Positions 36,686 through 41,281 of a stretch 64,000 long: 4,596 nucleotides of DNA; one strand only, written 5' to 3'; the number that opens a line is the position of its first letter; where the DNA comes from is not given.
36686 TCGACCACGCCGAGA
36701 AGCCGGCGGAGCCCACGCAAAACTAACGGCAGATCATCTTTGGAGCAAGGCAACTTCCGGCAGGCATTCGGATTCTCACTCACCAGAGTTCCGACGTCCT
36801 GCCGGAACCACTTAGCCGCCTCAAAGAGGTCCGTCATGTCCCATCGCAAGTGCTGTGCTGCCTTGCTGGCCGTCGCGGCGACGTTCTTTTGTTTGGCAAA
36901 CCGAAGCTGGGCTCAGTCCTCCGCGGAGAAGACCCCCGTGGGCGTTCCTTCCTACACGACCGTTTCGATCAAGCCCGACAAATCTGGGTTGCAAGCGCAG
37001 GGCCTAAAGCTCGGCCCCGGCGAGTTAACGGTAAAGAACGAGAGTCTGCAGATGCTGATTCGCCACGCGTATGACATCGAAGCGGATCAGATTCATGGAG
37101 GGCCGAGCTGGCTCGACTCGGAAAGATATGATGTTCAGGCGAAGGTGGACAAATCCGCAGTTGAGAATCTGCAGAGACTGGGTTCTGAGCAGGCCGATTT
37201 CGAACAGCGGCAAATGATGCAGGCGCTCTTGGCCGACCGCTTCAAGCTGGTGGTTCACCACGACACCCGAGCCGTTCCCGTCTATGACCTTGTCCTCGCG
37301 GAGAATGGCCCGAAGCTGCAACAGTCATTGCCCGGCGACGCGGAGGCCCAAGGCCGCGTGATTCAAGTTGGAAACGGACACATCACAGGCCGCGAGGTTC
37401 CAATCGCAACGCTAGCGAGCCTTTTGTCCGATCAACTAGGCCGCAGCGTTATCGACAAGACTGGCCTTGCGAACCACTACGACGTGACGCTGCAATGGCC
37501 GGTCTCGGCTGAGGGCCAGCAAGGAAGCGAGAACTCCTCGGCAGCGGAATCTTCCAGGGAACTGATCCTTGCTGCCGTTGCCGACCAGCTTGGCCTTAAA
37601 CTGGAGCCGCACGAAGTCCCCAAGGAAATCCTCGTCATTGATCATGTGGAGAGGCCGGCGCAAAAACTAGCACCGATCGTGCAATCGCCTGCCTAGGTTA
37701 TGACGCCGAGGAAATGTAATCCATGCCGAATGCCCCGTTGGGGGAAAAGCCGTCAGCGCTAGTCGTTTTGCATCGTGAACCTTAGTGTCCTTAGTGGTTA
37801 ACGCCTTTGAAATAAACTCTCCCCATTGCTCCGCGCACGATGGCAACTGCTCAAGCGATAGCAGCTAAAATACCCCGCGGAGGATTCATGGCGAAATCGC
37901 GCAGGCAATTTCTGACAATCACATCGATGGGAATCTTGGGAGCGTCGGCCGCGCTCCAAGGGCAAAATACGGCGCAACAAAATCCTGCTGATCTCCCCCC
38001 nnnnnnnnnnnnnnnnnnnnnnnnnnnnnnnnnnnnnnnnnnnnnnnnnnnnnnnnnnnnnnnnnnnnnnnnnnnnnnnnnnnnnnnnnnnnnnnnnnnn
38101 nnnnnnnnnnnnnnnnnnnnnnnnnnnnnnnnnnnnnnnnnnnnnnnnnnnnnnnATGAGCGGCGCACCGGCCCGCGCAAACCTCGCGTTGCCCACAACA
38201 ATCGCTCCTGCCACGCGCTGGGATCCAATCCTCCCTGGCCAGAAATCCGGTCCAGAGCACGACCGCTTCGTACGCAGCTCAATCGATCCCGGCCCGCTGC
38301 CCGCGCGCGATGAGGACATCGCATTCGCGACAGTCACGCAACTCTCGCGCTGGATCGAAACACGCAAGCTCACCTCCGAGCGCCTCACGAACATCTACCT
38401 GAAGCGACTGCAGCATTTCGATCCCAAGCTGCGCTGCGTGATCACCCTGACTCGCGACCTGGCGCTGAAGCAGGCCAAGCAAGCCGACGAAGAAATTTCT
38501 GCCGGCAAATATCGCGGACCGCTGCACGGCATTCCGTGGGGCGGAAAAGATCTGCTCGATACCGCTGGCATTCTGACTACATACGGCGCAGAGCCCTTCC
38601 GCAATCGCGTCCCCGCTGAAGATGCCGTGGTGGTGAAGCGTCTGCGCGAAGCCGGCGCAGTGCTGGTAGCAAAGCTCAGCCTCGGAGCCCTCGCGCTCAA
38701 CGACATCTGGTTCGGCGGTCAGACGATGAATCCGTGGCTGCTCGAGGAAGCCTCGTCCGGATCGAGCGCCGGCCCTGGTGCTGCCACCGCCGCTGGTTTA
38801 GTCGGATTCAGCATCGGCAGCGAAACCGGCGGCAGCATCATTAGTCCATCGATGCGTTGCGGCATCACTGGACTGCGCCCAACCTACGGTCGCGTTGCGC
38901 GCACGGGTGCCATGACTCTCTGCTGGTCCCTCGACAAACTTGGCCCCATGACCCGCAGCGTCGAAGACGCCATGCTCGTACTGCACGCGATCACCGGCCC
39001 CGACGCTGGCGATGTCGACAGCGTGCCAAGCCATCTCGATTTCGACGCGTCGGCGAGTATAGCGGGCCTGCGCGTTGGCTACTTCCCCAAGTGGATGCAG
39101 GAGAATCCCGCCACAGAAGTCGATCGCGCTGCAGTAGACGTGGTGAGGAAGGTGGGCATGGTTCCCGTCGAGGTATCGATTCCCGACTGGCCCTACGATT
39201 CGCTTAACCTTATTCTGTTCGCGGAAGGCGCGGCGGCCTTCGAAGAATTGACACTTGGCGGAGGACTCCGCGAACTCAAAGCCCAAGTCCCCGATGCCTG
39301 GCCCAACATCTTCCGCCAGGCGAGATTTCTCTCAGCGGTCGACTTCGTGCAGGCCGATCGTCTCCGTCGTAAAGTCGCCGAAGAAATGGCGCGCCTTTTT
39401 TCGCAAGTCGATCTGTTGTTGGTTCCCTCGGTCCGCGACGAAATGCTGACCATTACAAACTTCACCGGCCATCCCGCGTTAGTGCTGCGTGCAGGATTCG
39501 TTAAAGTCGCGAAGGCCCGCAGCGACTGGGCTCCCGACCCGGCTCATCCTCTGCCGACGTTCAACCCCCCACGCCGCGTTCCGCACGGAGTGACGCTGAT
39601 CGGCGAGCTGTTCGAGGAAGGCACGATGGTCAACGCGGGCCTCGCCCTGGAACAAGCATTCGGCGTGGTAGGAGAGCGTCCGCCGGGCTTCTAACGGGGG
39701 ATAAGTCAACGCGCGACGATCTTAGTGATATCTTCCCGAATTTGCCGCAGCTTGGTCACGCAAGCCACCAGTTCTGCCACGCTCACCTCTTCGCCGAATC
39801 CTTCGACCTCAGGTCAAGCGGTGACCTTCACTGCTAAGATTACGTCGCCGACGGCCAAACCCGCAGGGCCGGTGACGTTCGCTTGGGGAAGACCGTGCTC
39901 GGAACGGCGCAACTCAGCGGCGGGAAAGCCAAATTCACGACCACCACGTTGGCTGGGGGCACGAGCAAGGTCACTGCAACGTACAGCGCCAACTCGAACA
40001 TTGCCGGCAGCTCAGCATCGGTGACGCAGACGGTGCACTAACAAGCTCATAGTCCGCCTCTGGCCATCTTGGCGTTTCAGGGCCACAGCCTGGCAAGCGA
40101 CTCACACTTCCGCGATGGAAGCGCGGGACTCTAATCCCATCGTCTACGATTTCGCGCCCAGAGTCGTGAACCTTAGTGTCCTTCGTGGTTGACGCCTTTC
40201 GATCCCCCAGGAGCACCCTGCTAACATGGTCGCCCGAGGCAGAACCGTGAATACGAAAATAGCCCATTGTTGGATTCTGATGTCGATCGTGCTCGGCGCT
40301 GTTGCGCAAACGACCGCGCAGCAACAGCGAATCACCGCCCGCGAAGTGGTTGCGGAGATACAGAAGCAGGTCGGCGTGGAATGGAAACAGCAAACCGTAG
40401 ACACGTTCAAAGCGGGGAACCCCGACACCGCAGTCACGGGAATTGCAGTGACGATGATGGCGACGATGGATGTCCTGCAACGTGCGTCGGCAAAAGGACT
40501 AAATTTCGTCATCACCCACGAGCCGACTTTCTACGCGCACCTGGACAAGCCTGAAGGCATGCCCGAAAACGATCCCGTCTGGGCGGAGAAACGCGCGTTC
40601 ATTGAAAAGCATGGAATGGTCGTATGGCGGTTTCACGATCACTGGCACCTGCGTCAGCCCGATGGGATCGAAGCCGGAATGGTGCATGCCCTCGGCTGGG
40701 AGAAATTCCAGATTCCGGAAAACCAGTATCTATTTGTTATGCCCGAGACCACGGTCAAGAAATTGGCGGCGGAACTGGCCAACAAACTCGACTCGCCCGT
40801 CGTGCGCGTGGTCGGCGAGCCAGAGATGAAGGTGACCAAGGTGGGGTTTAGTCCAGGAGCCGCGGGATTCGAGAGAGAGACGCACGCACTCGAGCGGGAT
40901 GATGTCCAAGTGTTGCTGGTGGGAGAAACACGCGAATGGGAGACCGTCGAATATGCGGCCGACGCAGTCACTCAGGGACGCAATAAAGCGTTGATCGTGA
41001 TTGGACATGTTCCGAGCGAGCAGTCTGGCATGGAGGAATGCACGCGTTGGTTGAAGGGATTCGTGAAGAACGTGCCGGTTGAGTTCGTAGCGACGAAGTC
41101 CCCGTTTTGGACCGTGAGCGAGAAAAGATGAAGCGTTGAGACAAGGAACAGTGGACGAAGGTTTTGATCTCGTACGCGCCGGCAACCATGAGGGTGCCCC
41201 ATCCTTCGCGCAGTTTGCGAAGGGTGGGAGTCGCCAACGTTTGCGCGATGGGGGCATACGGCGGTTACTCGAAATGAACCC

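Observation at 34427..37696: BlaI repressor, BlaR1-type M56 protease with a TIGR03435-type sensor domain, and a free secreted paralog of that domain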

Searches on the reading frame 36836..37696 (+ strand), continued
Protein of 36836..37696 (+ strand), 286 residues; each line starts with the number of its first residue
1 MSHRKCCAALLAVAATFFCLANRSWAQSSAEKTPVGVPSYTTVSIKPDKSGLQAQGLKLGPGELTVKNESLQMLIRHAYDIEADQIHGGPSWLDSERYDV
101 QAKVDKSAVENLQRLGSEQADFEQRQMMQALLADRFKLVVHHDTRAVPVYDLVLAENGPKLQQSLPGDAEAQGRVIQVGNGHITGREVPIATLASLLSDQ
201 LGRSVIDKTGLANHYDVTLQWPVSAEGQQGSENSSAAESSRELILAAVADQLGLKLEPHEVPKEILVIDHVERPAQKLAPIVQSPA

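Call 57: find_encoding_contigs(protein=P0211, flank=7000, max_places=2)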
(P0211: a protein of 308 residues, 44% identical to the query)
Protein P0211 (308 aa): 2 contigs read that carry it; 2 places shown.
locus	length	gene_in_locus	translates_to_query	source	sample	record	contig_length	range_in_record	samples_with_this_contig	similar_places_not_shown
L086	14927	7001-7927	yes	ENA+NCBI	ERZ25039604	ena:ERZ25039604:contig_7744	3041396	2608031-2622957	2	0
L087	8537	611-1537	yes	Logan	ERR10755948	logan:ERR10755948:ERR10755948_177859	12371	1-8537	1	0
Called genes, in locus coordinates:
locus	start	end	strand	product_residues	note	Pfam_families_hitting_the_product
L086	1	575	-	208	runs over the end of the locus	-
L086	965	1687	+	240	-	PF00756:Esterase (weak)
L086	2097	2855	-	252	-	PF00174:Oxidored_molyb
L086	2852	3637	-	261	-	PF01292:Ni_hydr_CYTB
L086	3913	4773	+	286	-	-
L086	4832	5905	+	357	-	PF00248:Aldo_ket_red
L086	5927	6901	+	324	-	PF08240:ADH_N, PF00107:ADH_zinc_N, PF13602:ADH_zinc_N_2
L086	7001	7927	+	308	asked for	PF12543:DUF3738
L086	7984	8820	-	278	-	PF12543:DUF3738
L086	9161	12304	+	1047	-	PF13620:CarboxypepD_reg, PF13715:CarbopepD_reg_2 (weak), PF25183:OMP_b-brl_4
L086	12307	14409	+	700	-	-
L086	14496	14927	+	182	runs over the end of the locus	PF13442:Cytochrome_CBB3, PF00034:Cytochrom_C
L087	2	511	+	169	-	?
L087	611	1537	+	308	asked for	PF12543:DUF3738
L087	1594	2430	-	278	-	PF12543:DUF3738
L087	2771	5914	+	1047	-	PF13620:CarboxypepD_reg, PF13715:CarbopepD_reg_2 (weak), PF25183:OMP_b-brl_4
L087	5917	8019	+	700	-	-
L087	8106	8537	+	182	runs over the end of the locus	PF13442:Cytochrome_CBB3, PF00034:Cytochrom_C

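Call 58: find_encoding_contigs(protein=P0181, flank=7000, max_places=2)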
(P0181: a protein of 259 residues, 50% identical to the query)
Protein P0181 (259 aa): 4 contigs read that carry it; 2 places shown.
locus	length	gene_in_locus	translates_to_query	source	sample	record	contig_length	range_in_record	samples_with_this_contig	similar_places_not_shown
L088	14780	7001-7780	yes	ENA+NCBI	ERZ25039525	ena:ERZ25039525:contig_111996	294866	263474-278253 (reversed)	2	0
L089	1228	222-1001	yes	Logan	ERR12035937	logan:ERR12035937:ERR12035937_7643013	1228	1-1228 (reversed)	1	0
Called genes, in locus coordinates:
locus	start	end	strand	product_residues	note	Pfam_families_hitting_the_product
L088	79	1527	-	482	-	PF00675:Peptidase_M16, PF05193:Peptidase_M16_C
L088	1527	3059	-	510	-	PF00675:Peptidase_M16 (weak), PF05193:Peptidase_M16_C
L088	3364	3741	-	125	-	PF18032:FRP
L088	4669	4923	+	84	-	-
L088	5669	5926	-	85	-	-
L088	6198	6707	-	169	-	-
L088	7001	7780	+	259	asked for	PF12543:DUF3738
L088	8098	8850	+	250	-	PF13495:Phage_int_SAM_4, PF00589:Phage_integrase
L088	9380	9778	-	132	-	-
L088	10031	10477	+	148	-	-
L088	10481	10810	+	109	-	-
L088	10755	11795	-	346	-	PF01548:DEDD_Tnp_IS110, PF02371:Transposase_20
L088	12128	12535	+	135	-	PF04237:YjbR (weak)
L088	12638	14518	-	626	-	PF13231:PMT_2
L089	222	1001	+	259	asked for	PF12543:DUF3738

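Call 59: find_encoding_contigs(protein=P0151, flank=7000, max_places=2)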
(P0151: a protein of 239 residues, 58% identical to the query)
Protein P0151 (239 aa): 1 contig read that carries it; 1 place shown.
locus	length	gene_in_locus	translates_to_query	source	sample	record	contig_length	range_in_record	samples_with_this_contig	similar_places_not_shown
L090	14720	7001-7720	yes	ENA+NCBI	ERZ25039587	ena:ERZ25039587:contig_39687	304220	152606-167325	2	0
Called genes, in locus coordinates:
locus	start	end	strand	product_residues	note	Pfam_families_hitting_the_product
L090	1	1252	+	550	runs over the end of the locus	PF05235:CHAD, PF21447:Ppx-GppA_III, PF01966:HD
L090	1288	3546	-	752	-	PF00676:E1_dh, PF02779:Transket_pyr, PF02780:Transketolase_C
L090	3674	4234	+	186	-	PF00702:Hydrolase, PF13419:HAD_2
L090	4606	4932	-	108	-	-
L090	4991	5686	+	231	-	-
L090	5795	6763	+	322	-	PF11453:DUF2950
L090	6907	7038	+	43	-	-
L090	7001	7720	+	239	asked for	PF12543:DUF3738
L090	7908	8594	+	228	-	-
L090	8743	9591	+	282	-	-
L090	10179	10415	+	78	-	PF12728:HTH_17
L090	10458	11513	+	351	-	PF11104:PilM_2, PF14450:FtsA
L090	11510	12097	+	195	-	PF05137:PilN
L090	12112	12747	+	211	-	PF04350:PilO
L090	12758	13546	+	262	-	-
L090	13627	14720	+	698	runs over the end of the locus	PF11741:AMIN, PF21305:type_II_gspD_N0 (weak), PF07660:STN (weak), PF03958:Secretin_N, PF00263:Secretin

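Call 93: search_protein_representatives(alignment_id=A2)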
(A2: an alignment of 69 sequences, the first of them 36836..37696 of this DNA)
Query: 69 sequences, 290 profile positions. Proteins with E-value up to 0.001 (for the whole library): 48192; up to 1e-10: 32987; up to 1e-30: 12263. The best 150 are listed.
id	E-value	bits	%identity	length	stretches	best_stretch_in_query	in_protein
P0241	6.6e-189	642.4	-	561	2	1-289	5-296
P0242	1.3e-167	572.5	-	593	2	1-289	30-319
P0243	9.6e-164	559.8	-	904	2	3-289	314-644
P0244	1.2e-163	559.5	-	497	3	44-289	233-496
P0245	3.0e-157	538.5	-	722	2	1-286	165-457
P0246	2.2e-156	535.7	-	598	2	14-289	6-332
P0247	6.8e-141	484.8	-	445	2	30-290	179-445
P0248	2.0e-140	483.3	-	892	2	4-287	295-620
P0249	2.9e-134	463.1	-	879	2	3-288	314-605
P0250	5.7e-132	455.6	-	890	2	30-290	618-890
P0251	3.2e-130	449.8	-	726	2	35-289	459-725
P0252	3.8e-128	443.0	-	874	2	8-289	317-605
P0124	4.2e-127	439.6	-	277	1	13-290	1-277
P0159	4.1e-125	433.1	-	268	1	13-289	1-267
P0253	6.5e-123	425.8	-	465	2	38-289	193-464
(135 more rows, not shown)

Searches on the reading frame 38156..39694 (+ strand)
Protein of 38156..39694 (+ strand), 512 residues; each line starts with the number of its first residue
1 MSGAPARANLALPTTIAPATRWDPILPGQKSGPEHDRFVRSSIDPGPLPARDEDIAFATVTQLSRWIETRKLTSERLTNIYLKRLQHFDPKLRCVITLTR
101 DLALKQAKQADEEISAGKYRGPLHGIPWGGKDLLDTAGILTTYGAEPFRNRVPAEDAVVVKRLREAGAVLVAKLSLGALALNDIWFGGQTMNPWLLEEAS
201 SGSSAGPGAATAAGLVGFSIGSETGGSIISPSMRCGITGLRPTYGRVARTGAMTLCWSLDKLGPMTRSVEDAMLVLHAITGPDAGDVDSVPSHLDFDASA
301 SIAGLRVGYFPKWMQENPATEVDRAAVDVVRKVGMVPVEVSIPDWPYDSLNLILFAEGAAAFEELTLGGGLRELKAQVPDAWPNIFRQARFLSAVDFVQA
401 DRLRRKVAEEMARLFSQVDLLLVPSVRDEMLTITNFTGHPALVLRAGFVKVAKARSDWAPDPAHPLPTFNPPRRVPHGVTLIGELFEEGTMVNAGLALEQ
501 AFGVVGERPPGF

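Call 56: search_protein_families(library=pfam, proteins=[window:38156-39694:+], max_evalue=0.001)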
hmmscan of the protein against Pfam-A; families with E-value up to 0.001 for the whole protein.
window:38156-39694:+ (512 aa): 1 family
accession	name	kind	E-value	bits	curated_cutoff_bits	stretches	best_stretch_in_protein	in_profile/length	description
PF01425.27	Amidase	-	7.8e-76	256.3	27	1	77-490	2-443/445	Amidase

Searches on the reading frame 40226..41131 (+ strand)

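Call 56: search_protein_families(library=pfam, proteins=[window:40226-41131:+], max_evalue=0.001)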
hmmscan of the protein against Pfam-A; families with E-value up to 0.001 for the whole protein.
window:40226-41131:+ (301 aa): 1 family
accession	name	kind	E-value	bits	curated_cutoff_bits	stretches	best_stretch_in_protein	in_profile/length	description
PF01784.24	DUF34_NIF3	-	1.9e-19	70.7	23.4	1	63-289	29-251/256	Duf34/NIF3 (NGG1p interacting factor 3)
